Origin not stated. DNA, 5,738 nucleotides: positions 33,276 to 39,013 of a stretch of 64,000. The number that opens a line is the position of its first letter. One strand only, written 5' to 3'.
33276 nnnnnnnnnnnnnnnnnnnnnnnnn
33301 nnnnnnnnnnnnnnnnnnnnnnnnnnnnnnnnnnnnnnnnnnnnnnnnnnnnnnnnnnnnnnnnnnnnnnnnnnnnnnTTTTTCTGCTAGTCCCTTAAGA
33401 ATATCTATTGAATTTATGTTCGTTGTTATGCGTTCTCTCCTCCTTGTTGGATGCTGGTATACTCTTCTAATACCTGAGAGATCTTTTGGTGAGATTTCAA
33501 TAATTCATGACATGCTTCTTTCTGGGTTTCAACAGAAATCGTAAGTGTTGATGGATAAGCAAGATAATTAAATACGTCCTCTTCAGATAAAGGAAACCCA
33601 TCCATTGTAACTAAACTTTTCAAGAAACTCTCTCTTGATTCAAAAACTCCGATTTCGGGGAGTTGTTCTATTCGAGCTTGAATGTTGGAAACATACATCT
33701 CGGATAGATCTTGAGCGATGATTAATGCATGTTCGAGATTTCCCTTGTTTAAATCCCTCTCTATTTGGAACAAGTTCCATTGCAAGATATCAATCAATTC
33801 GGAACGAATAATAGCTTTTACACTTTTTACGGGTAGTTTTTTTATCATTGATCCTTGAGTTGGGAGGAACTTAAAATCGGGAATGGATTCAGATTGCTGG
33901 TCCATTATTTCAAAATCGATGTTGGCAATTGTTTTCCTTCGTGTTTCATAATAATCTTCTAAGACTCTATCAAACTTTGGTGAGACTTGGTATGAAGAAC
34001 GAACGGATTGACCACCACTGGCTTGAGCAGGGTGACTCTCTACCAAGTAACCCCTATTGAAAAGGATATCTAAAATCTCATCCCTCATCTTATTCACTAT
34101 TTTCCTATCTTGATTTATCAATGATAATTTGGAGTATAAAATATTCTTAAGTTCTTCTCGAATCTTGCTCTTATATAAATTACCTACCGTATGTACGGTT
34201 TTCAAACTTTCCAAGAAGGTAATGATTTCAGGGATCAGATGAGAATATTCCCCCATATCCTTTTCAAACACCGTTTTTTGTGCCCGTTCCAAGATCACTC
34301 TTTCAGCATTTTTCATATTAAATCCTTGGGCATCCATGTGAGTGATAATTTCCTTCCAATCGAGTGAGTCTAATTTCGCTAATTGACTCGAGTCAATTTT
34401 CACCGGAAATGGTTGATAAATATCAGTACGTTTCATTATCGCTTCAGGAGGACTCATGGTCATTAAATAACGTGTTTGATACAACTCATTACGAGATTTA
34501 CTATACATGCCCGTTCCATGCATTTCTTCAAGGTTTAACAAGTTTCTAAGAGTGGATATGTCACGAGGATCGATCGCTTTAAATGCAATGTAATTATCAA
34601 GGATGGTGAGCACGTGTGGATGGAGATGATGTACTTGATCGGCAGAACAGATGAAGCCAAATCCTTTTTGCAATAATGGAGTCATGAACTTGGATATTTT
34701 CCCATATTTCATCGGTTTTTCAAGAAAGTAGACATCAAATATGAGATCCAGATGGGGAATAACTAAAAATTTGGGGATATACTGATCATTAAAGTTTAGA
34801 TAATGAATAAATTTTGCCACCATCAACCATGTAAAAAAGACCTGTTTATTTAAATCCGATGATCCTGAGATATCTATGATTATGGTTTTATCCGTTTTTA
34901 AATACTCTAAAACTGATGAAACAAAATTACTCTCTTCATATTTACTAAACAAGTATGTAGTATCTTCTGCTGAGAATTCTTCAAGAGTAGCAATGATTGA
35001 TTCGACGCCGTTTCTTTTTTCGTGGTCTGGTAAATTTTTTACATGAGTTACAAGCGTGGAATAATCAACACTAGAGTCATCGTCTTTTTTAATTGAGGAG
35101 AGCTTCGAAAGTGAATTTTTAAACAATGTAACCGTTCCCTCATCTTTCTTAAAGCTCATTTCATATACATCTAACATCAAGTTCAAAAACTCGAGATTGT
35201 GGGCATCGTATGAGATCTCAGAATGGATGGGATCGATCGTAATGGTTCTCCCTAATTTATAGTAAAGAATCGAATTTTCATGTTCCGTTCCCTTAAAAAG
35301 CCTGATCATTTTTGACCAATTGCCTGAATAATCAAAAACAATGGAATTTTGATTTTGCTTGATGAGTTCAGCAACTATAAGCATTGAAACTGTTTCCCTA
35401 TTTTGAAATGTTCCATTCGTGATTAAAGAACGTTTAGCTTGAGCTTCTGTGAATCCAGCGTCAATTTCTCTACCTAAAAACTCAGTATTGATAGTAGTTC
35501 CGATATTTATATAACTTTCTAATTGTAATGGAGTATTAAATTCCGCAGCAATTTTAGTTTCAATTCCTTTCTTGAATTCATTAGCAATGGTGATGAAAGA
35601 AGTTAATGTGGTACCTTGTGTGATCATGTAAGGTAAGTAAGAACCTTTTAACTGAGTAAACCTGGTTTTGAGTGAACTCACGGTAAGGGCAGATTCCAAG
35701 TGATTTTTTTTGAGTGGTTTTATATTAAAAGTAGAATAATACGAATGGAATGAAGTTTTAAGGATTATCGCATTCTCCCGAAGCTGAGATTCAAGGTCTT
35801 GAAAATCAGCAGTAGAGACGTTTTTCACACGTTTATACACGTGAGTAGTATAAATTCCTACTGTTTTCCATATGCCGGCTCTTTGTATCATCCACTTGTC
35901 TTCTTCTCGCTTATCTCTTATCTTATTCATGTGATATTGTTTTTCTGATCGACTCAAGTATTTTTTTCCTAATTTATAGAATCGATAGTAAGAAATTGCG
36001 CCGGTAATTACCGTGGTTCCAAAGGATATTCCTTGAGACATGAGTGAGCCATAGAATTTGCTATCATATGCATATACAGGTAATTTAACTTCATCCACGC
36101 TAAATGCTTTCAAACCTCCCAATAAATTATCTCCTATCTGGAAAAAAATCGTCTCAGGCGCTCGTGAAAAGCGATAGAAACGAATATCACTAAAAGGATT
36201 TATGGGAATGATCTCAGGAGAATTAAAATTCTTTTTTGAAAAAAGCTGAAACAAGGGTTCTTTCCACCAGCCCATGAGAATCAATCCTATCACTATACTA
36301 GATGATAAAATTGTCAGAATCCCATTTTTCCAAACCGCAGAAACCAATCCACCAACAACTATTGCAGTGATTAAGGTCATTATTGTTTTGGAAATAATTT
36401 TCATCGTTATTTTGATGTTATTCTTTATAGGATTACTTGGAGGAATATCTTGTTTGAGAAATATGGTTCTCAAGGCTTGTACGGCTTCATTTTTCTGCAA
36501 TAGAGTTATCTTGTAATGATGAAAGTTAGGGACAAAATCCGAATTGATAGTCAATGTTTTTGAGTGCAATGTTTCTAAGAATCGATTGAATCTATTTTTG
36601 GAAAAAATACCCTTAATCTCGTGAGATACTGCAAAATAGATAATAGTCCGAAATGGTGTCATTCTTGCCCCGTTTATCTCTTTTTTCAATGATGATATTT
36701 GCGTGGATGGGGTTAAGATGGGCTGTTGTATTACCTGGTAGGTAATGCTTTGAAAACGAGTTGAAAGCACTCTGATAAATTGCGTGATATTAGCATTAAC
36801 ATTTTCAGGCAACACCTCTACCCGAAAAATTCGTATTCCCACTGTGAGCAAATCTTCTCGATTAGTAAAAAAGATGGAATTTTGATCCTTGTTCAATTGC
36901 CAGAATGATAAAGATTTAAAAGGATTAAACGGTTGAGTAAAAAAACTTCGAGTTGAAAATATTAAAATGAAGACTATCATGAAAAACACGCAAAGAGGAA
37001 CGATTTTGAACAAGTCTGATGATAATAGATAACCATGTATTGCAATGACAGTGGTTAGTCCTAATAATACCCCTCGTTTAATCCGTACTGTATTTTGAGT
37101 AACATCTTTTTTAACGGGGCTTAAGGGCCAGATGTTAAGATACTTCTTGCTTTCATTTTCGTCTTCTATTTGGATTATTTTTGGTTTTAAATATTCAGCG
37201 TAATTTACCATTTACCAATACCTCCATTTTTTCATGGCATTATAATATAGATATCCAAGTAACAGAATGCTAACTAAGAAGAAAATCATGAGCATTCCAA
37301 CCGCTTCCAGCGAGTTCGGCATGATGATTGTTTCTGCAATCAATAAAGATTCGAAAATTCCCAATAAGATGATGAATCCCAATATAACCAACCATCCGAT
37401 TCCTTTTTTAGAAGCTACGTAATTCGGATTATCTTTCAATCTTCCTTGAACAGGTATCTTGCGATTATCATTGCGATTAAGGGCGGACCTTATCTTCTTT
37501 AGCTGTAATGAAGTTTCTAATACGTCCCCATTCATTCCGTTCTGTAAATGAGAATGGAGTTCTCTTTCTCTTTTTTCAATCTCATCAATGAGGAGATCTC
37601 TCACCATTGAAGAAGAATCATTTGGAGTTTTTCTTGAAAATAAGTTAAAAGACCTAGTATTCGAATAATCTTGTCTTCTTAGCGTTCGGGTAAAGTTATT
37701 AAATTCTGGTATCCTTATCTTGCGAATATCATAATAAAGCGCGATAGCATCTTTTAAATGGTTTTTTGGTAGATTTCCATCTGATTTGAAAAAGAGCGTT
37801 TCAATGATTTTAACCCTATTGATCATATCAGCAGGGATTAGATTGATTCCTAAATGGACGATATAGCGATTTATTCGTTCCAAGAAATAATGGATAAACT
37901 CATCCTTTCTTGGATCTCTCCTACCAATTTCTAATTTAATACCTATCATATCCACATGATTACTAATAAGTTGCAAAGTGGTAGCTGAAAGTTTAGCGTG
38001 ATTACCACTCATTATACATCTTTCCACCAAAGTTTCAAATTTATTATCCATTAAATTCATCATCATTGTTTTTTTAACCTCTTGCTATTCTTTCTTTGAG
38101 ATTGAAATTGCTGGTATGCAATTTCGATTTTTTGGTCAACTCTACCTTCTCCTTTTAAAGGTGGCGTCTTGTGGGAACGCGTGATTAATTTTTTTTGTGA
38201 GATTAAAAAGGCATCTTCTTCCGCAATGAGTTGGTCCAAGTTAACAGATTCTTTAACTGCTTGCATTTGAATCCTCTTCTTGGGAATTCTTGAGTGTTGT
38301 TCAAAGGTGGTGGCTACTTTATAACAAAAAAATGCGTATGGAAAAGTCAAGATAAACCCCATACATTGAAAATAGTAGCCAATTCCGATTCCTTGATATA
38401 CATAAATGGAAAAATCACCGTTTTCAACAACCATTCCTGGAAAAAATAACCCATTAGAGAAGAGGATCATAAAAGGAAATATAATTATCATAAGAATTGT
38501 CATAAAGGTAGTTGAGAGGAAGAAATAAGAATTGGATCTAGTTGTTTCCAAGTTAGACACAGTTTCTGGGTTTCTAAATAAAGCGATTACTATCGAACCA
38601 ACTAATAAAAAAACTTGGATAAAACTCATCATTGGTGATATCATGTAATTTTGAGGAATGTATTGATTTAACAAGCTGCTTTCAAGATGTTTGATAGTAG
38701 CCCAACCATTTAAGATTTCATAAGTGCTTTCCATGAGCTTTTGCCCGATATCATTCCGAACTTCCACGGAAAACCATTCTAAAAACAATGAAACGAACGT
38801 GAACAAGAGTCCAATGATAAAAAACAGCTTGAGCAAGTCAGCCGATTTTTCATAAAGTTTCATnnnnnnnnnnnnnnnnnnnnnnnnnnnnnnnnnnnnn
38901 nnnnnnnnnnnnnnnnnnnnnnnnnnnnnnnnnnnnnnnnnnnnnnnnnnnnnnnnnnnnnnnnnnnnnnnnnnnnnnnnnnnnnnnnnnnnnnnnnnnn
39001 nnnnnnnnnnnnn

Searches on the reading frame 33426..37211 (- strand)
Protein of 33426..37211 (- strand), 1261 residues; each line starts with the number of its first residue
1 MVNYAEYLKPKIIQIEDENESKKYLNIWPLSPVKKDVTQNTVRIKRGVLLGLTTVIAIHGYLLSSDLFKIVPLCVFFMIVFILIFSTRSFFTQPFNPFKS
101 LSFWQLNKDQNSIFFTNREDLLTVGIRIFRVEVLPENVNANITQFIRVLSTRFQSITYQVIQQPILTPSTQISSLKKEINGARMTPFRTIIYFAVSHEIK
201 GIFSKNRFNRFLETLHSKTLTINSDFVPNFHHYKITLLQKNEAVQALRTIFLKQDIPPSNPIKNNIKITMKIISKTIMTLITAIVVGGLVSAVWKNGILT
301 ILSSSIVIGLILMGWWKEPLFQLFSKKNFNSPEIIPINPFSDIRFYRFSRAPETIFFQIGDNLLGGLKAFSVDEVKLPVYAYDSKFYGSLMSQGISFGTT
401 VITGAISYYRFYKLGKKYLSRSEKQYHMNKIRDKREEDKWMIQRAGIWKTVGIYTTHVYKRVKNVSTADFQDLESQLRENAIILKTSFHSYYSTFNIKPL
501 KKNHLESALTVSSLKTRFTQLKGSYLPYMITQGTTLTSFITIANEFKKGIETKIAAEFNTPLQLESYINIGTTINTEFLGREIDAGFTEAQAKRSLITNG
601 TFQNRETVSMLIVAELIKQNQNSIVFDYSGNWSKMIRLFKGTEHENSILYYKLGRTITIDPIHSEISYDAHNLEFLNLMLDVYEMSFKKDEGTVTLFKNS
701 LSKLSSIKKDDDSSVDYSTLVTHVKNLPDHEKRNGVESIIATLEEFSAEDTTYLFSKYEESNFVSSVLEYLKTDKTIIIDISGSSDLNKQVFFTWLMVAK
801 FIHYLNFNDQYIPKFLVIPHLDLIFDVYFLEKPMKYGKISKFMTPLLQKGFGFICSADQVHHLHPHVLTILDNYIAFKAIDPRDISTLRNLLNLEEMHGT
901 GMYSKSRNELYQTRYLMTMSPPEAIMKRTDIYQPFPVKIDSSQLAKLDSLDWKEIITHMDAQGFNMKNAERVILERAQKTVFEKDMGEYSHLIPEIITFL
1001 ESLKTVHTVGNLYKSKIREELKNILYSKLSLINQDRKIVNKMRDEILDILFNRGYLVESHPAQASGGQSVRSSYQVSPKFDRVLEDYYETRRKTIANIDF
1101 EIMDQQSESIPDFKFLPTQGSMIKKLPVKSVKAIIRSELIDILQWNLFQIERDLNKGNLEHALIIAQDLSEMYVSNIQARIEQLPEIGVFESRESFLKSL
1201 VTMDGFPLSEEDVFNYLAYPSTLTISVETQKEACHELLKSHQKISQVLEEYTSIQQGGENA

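Call 3: search_protein_families(library=pfam, proteins=[window:33426-37211:-], max_evalue=1)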
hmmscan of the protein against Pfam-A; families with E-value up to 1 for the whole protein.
window:33426-37211:- (1261 aa): 2 families
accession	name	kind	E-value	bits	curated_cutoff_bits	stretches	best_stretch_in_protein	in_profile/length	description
PF12811.12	BaxI_1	-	0.082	12.9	26.2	0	269-312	22-66/233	Bax inhibitor 1 like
PF10432.14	bact-PGI_C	-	0.14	12.5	24.5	1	224-279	46-101/151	Bacterial phospho-glucose isomerase C-terminal SIS domain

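Call 4: search_protein_families(library=padloc, proteins=[window:33426-37211:-], max_evalue=1)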
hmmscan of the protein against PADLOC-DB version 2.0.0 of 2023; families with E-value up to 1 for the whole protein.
window:33426-37211:- (1261 aa): 0 families

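Call 15: search_solved_structures(query=window:33426-37211:-, max_evalue=10, show_alignments=2)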
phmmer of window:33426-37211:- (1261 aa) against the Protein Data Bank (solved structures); distinct sequences matched with E-value up to 10: 0.

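Call 49: search_protein_families(library=ncbifam, proteins=[window:33426-37211:-], max_evalue=1)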
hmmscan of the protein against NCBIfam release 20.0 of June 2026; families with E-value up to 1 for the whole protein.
window:33426-37211:- (1261 aa): 1 family
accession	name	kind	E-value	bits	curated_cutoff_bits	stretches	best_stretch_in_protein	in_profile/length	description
NF002629.0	PRK02292.1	equivalog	0.015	15.1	184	1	717-770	86-139/192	V-type ATP synthase subunit E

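Call 50: search_protein_families(library=phrogs, proteins=[window:33426-37211:-], max_evalue=1)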
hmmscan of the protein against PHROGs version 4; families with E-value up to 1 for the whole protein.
window:33426-37211:- (1261 aa): 1 family
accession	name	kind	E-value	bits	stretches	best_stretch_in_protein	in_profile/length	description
phrog_26964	-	unknown function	0.2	13.2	1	387-439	17-72/93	-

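Call 53: search_solved_structures(query=A4, max_evalue=10, show_alignments=3)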
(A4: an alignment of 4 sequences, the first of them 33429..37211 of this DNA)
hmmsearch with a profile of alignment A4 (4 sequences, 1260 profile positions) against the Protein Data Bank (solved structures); distinct sequences matched with E-value up to 10: 0.

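Call 54: find_homologous_proteins(query=A4, max_evalue=0.001)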
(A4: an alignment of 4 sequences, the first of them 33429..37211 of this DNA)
Query A4 (4 sequences) (1261 aa, profile of the alignment): 14 proteins with E <= 0.001 among 7867 candidates.
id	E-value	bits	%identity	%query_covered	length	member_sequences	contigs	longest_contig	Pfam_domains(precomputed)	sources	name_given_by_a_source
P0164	0.0e+0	2495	82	100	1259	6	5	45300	-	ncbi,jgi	ncbi:MAG: hypothetical protein ACTSVI_06990 [Promethearchaeota archaeon]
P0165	0.0e+0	2439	86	100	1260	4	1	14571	-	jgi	-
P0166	0.0e+0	2437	93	100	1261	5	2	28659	-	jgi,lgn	-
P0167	0.0e+0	2412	77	100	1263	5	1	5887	-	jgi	jgi:hypothetical protein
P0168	0.0e+0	2369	84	99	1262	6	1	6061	-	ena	-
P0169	0.0e+0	2225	87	91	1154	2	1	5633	-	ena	-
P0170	0.0e+0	1657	41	91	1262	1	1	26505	-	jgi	-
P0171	0.0e+0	1464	46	100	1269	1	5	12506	-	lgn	-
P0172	0.0e+0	1460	45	100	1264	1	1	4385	-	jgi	jgi:uncharacterized HAD superfamily protein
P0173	0.0e+0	1450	46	99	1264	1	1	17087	-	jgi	jgi:hypothetical protein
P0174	0.0e+0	1131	35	87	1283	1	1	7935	-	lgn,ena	-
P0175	1.1e-297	1009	33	97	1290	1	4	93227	-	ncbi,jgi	ncbi:MAG: hypothetical protein ACXACO_05805 [Promethearchaeota archaeon]|jgi:hypothetical protein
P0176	3.2e-281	954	33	96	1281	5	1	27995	-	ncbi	-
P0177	6.4e-276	937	32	98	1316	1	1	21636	-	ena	-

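Call 55: find_encoding_contigs(protein=P0175, flank=10000, max_places=2)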
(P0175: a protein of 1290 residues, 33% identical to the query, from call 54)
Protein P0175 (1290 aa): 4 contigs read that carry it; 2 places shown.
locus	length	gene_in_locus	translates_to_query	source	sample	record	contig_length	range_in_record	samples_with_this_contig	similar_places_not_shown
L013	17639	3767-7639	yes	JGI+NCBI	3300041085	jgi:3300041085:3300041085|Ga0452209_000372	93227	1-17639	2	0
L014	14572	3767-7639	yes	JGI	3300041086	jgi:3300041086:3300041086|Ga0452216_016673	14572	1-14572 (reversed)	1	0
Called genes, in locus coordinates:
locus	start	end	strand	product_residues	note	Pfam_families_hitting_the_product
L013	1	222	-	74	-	?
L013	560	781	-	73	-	-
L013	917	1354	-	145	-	-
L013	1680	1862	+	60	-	PF04014:MazE_antitoxin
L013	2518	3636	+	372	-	-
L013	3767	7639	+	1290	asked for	-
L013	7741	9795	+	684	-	PF01935:DUF87 (faint)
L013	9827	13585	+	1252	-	-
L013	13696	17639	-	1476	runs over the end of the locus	PF02463:SMC_N, PF13175:AAA_15, PF13304:AAA_21 (weak), PF13476:AAA_23, PF23649:FKBP15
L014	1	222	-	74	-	?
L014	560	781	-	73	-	-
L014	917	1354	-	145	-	-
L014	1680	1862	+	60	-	PF04014:MazE_antitoxin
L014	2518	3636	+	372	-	-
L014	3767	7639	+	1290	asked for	-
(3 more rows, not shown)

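Call 56: find_encoding_contigs(protein=P0170, flank=10000, max_places=2)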
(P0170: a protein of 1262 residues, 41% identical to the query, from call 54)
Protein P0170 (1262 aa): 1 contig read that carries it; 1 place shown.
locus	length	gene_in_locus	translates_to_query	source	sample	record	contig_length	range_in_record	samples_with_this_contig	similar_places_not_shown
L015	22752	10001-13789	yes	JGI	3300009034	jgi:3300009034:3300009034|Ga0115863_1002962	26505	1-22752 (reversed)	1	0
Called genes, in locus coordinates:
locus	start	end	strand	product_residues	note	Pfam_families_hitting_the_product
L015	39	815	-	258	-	PF01022:HTH_5 (weak), PF12802:MarR_2 (faint)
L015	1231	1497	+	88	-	-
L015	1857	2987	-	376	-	-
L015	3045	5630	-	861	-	PF00270:DEAD, PF04851:ResIII, PF00271:Helicase_C (weak)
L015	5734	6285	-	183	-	-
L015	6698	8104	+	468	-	-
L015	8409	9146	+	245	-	-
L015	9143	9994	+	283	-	-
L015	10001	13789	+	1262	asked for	-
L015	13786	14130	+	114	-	-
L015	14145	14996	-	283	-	PF00899:ThiF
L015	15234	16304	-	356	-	-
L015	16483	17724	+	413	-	-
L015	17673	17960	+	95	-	-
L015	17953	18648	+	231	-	-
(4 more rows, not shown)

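Call 61: search_protein_families(library=pfam, proteins=[P0170, P0171, P0174, P0175, P0176, P0177, L013:7741-9795:+, L013:9827-13585:+], max_evalue=1)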
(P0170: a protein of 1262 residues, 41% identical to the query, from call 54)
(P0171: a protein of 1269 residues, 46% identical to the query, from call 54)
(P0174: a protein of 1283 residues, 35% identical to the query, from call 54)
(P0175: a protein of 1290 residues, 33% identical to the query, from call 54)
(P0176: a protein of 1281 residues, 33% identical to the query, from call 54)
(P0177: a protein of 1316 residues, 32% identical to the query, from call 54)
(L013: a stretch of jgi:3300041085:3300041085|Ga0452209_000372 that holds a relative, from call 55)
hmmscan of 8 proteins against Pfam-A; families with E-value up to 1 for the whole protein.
P0170 (1262 aa): 0 families

P0171 (1269 aa): 1 family
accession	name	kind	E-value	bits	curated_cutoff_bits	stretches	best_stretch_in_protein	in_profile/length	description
PF01712.25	dNK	-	0.05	13.8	27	1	1203-1258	14-58/203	Deoxynucleoside kinase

P0174 (1283 aa): 0 families

P0175 (1290 aa): 2 families
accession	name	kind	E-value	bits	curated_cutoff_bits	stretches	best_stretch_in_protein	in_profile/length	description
PF01935.23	DUF87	-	0.0055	17.3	23.2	1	652-827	43-216/220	Helicase HerA, central domain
PF20990.2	DUF2207_C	-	0.94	9.6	33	1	296-343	140-188/247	Predicted membrane protein (DUF2207) C-terminal domain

P0176 (1281 aa): 0 families

P0177 (1316 aa): 1 family
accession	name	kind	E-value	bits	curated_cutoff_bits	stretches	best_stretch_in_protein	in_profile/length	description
PF09874.14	DUF2101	-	0.6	10.3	22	1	278-404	13-137/206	Predicted membrane protein (DUF2101)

L013:7741-9795:+ (684 aa): 29 families (the best 25 are shown)
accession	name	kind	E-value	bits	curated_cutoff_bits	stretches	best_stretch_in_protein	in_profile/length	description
PF01935.23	DUF87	-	3.6e-07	30.9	23.2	1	302-350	10-58/220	Helicase HerA, central domain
PF13191.12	AAA_16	-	9.4e-05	23.4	32.6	1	300-341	8-51/167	AAA ATPase domain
PF12773.13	DZR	-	0.00013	22.5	27.3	1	658-681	21-45/45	Double zinc ribbon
PF13248.11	Zn_ribbon_3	-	0.00039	20.2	27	1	660-682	2-24/26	zinc-ribbon domain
PF13401.12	AAA_22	-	0.00096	19.9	27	0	317-345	8-34/130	AAA domain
PF00004.35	AAA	-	0.0011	19.9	21.2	1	511-553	43-84/131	ATPase family associated with various cellular activities (AAA)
PF01637.24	ATPase_2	-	0.0011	19.3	33.2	0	302-357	9-62/225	ATPase domain predominantly from Archaea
PF09848.15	SLFN-g3_helicase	-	0.0017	18.1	24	1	316-349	3-38/354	Schlafen group 3, DNA/RNA helicase domain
PF04851.21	ResIII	-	0.0039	17.6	22.5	0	510-542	103-141/164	Type III restriction enzyme, res subunit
PF17032.10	Zn_ribbon_15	-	0.0058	17.9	28.9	1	653-681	45-73/73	zinc-ribbon family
PF20720.3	nSTAND3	-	0.0064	16.6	27.2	1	314-345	17-48/155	Novel STAND NTPase 3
PF13173.12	AAA_14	-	0.0068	16.9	27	0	317-364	5-49/129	AAA domain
PF05049.19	IIGP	-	0.0081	15.7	24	1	300-355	20-76/375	Interferon-inducible GTPase (IIGP)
PF05729.18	NACHT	-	0.0093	16.3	26.7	1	316-342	2-28/167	NACHT domain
PF10571.15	UPF0547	-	0.01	16.4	29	1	661-681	1-21/26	Uncharacterised protein family UPF0547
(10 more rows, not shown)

L013:9827-13585:+ (1252 aa): 2 families
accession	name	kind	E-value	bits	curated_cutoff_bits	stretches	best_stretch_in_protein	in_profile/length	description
PF14901.11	Jiv90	-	0.0055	17.3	27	1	1154-1199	9-53/90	Cleavage inducing molecular chaperone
PF14311.12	DUF4379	-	0.19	12.4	24.5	1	1027-1058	23-55/56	Probable Treble clef zinc finger domain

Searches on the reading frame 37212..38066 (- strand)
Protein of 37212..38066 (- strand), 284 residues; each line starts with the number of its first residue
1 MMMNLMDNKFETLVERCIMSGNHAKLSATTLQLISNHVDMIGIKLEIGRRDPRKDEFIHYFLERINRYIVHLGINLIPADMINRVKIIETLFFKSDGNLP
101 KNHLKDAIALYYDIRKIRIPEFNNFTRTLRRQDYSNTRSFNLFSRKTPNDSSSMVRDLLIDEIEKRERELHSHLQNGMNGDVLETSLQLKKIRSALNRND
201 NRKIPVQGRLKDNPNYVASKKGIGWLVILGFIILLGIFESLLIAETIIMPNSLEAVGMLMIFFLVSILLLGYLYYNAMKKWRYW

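Call 3: search_protein_families(library=pfam, proteins=[window:37212-38066:-], max_evalue=1)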
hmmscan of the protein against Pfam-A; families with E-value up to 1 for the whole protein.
window:37212-38066:- (284 aa): 1 family
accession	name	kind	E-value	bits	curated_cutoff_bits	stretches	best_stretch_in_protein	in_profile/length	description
PF20990.2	DUF2207_C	-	0.0028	17.8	33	1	143-281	61-192/247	Predicted membrane protein (DUF2207) C-terminal domain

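Call 4: search_protein_families(library=padloc, proteins=[window:37212-38066:-], max_evalue=1)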
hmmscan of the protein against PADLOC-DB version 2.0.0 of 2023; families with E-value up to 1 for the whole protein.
window:37212-38066:- (284 aa): 0 families

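Call 49: search_protein_families(library=ncbifam, proteins=[window:37212-38066:-], max_evalue=1)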
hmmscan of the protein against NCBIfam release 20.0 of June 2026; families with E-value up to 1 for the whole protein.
window:37212-38066:- (284 aa): 0 families

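Call 50: search_protein_families(library=phrogs, proteins=[window:37212-38066:-], max_evalue=1)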
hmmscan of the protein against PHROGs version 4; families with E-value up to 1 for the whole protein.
window:37212-38066:- (284 aa): 1 family
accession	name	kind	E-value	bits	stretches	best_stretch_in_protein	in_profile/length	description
phrog_20310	-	unknown function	0.36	12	1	135-182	6-52/110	-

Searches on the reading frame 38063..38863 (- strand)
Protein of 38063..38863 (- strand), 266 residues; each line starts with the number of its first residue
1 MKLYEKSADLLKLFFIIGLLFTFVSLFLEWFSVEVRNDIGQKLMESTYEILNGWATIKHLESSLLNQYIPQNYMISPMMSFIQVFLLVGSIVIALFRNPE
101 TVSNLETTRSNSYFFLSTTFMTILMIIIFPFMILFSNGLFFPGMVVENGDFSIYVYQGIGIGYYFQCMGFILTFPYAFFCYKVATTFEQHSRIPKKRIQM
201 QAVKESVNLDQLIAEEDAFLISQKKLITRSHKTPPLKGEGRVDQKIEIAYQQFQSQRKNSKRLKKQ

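Call 3: search_protein_families(library=pfam, proteins=[window:38063-38863:-], max_evalue=1)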
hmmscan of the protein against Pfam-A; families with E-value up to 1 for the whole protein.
window:38063-38863:- (266 aa): 0 families

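Call 4: search_protein_families(library=padloc, proteins=[window:38063-38863:-], max_evalue=1)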
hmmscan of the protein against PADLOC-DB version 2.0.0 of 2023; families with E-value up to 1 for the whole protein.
window:38063-38863:- (266 aa): 0 families

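Call 49: search_protein_families(library=ncbifam, proteins=[window:38063-38863:-], max_evalue=1)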
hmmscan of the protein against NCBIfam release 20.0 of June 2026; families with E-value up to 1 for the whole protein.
window:38063-38863:- (266 aa): 0 families

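Call 50: search_protein_families(library=phrogs, proteins=[window:38063-38863:-], max_evalue=1)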
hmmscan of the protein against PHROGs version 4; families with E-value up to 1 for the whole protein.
window:38063-38863:- (266 aa): 1 family
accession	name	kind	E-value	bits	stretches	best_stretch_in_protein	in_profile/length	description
phrog_6399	-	moron, auxiliary metabolic gene and host takeover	0.00017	22.7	1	146-237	36-133/183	SieB superinfection exclusion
